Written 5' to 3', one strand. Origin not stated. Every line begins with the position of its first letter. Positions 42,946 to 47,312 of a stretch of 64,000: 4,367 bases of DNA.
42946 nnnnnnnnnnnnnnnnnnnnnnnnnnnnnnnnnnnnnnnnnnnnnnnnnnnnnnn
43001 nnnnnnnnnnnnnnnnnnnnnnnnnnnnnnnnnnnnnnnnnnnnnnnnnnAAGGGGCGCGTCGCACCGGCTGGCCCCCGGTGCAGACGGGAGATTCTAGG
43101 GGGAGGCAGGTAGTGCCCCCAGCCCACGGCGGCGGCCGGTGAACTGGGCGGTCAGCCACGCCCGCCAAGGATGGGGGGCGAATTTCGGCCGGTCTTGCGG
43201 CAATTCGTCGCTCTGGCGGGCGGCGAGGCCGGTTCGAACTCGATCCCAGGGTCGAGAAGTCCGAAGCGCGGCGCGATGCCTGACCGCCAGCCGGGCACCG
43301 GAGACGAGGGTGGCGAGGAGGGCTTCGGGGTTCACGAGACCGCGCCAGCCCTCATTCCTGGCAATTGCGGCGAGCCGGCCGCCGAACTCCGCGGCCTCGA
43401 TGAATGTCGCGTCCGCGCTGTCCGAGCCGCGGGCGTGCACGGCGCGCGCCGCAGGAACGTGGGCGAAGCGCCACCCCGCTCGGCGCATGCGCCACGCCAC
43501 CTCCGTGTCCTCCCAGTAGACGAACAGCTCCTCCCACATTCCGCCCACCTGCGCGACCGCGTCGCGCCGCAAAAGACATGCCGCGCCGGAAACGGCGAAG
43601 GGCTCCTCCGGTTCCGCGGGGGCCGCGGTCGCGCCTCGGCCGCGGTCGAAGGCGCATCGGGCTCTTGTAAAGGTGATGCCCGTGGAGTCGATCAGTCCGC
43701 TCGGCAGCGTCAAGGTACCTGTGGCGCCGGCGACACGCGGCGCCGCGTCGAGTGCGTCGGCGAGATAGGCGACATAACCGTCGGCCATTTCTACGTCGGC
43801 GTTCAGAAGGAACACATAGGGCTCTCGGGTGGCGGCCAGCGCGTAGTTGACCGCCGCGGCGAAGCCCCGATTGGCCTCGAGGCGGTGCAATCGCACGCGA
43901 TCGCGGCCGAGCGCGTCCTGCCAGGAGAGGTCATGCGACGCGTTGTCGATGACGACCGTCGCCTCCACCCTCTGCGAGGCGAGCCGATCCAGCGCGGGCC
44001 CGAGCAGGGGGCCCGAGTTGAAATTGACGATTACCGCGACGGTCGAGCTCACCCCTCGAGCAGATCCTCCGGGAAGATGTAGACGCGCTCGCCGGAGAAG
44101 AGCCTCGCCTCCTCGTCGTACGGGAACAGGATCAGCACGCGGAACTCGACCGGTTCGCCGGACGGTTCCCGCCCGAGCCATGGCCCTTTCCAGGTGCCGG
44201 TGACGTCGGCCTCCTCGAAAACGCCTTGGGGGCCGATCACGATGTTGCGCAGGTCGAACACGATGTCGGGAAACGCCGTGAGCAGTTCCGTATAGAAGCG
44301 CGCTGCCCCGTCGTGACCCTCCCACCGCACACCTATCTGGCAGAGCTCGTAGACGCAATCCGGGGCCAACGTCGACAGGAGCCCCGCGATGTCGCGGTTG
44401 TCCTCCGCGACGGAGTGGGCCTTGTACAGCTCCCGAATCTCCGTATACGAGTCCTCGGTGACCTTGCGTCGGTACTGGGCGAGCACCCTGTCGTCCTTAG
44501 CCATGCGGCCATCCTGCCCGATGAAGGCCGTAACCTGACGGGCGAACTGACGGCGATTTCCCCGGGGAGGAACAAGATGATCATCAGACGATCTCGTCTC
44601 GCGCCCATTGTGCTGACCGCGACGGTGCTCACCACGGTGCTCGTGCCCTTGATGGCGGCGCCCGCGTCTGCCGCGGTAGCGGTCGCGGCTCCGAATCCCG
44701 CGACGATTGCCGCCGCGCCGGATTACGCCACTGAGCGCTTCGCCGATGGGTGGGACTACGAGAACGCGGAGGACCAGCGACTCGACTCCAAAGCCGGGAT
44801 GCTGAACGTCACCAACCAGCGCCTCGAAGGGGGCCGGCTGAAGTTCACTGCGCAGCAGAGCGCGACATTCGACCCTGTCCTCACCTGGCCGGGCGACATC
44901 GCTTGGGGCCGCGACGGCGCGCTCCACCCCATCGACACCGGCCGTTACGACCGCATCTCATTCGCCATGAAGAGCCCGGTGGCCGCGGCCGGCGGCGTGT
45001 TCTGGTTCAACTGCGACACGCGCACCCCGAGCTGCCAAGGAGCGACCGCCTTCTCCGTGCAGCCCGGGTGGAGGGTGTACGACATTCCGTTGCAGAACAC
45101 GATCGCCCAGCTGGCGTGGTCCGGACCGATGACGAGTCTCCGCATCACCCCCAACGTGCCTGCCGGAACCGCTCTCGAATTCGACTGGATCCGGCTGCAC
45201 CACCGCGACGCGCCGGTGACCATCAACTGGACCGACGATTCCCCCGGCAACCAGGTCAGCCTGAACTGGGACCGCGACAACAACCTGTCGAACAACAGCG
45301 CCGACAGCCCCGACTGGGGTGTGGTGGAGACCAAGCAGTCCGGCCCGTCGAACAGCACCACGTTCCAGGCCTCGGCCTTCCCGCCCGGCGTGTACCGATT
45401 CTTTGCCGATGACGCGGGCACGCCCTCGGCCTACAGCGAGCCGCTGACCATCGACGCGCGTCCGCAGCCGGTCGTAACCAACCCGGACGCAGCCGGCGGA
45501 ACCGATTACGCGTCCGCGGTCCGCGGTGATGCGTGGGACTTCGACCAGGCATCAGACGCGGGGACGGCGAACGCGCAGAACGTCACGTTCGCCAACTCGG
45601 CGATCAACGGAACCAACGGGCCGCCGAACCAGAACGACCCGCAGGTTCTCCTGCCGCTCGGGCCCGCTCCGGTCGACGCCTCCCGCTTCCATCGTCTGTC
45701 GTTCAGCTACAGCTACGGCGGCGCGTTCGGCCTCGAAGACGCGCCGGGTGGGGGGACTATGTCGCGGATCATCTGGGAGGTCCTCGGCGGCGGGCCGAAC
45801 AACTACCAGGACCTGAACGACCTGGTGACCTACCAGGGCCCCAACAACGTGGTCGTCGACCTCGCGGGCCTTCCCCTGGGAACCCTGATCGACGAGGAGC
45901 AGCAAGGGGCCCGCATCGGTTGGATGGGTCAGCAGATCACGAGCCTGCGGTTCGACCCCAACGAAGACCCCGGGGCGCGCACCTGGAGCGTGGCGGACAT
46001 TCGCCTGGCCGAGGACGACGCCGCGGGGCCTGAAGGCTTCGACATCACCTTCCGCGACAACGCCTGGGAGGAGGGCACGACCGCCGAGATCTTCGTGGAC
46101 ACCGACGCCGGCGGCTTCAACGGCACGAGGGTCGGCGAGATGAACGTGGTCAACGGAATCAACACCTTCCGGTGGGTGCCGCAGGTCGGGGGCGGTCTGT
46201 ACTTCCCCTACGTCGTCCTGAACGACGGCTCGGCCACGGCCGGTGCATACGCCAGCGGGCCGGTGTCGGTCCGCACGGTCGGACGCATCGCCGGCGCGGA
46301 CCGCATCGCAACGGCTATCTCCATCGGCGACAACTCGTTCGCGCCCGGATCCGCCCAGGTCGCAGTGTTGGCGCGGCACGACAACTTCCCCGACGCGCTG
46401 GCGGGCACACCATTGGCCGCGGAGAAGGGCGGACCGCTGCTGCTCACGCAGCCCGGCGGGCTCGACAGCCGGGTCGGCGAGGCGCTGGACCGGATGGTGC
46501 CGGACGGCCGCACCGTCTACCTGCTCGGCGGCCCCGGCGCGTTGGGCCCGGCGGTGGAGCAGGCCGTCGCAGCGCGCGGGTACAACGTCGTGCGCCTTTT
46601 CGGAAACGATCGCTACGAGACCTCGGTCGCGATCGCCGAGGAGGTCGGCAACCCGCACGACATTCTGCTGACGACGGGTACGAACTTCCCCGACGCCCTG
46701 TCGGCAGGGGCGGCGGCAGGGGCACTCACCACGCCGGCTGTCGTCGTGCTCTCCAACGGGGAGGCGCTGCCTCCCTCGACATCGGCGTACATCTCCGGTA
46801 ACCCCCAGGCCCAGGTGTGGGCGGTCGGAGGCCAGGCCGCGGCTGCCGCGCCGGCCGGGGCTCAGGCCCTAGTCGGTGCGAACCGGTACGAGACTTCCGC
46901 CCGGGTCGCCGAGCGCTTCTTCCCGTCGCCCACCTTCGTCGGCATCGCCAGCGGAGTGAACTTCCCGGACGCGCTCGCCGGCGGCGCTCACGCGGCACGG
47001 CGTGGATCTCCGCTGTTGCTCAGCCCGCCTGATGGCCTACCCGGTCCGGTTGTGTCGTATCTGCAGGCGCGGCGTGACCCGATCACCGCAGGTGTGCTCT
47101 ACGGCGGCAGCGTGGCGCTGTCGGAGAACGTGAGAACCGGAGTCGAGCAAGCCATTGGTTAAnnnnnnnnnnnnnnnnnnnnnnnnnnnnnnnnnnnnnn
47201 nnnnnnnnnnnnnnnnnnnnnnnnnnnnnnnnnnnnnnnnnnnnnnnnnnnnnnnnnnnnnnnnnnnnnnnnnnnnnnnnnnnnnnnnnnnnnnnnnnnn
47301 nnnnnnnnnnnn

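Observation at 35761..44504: ABC-transporter-dependent glycan assembly operon with all hallmarks of terminal-cap-controlled chain length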

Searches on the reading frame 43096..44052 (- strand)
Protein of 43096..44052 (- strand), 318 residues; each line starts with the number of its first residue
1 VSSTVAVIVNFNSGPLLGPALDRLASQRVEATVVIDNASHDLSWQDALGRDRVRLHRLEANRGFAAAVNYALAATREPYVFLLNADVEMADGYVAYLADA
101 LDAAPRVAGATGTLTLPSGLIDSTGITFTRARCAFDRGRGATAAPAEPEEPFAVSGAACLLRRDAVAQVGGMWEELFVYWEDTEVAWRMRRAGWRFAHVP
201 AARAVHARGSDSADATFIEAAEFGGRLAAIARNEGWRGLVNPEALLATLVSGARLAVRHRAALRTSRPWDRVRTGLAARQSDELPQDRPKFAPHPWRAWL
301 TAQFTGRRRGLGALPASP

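Call 3: search_protein_families(library=pfam, proteins=[window:43096-44052:-], max_evalue=0.01)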
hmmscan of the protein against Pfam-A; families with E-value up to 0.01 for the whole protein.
window:43096-44052:- (318 aa): 5 families
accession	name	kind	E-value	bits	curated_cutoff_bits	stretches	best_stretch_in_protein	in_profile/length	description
PF00535.33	Glycos_transf_2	-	6.4e-15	55.9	23.3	1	7-164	3-162/168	Glycosyl transferase family 2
PF13641.12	Glyco_tranf_2_3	-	1e-10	42.5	27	1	6-213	5-218/230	Glycosyltransferase like family 2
PF13632.12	Glyco_trans_2_3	-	2.7e-08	34.3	27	1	79-212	1-128/198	Glycosyl transferase family group 2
PF13506.12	Glyco_transf_21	-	5.7e-07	29.6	21.7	1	70-203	24-152/174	Glycosyl transferase family 21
PF12804.13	NTP_transf_3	-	0.00014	22.5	27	1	9-106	19-116/160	MobA-like NTP transferase domain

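Call 7: search_protein_families(library=ncbifam, proteins=[window:43096-44052:-], max_evalue=0.001)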
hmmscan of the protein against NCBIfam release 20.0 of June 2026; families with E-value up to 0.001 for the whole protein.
window:43096-44052:- (318 aa): 6 families
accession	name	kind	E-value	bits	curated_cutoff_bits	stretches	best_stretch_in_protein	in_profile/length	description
TIGR03965.1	mycofact_glyco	equivalog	1e-16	60.9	280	1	26-208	101-282/467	mycofactocin biosynthesis glycosyltransferase MftF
NF041875.1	EPS_EpsD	equivalog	5.5e-13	49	370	1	7-275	4-276/325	exopolysaccharide biosynthesis glycosyltransferase EpsD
TIGR03937.1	PgaC_IcaA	equivalog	9.4e-13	47.9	422.3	2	152-203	198-247/407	poly-beta-1,6-N-acetyl-D-glucosamine synthase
TIGR01556.1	rhamnosyltran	subfamily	8.3e-11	41.6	200.55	1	28-211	20-205/281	rhamnosyltransferase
TIGR04283.1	glyco_like_mftF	equivalog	5.2e-05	23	182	0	17-109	14-105/221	TIGR04283 family arsenosugar biosynthesis glycosyltransferase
NF050113.1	gal_furan_GlfT1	equivalog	0.00065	19.1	330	0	159-212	159-212/290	galactofuranosyltransferase GlfT1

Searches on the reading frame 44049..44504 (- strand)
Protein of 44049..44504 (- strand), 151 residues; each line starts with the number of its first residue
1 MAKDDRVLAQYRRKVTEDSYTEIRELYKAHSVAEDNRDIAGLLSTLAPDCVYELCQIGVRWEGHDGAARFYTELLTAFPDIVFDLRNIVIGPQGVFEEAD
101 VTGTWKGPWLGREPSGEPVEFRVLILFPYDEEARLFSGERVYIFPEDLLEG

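Call 3: search_protein_families(library=pfam, proteins=[window:44049-44504:-], max_evalue=0.01)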
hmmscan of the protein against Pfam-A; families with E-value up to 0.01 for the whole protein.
window:44049-44504:- (151 aa): 3 families
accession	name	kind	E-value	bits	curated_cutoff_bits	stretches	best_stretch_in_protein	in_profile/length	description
PF12680.13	SnoaL_2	-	1.2e-12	48.7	27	1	33-127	7-92/102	SnoaL-like domain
PF07366.18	SnoaL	-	1.5e-12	47.9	28.4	1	28-127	5-103/126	SnoaL-like polyketide cyclase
PF13577.12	SnoaL_4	-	0.00037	20.9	24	1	19-117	5-99/126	SnoaL-like domain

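Call 7: search_protein_families(library=ncbifam, proteins=[window:44049-44504:-], max_evalue=0.001)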
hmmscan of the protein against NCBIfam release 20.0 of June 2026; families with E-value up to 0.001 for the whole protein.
window:44049-44504:- (151 aa): 1 family
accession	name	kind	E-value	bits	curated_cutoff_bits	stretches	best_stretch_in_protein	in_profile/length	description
TIGR02096.1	TIGR02096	subfamily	1.5e-07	31.8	97.1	1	25-130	2-108/129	ketosteroid isomerase-related protein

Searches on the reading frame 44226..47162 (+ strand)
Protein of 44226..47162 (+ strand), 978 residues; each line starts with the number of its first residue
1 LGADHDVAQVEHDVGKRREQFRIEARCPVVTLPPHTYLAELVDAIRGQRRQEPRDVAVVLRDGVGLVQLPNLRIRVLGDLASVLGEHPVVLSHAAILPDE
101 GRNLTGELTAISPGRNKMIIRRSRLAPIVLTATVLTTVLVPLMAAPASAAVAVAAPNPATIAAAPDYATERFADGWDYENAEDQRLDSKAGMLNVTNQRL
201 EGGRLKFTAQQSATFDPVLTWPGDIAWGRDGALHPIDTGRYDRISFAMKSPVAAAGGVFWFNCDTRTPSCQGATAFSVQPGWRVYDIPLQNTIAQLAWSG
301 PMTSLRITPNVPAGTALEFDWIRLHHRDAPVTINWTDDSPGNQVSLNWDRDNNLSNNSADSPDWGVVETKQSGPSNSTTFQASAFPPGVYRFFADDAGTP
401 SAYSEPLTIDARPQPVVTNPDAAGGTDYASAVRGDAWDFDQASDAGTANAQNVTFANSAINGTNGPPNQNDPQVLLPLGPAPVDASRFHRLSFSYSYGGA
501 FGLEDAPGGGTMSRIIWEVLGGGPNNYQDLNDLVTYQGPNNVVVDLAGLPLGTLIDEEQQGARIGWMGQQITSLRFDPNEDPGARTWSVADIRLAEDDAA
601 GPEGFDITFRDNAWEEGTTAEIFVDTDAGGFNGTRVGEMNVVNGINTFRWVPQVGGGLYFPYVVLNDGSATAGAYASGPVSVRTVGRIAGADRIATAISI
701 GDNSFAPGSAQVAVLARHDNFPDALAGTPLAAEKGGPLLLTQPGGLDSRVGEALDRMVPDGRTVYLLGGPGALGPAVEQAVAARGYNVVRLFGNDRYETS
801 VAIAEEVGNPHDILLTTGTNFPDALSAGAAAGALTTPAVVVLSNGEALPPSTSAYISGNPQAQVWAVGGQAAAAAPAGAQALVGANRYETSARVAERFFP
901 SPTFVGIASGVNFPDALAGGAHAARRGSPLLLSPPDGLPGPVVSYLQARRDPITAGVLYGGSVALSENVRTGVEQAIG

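Call 5: search_protein_families(library=pfam, proteins=[window:44226-47162:+], max_evalue=0.001)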
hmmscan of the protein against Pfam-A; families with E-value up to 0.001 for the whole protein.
window:44226-47162:+ (978 aa): 1 family
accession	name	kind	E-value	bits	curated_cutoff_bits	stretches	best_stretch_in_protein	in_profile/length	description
PF04122.17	CW_binding_2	-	1.1e-47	160.9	24.9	3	687-778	1-73/73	Cell wall binding domain 2 (CWB2)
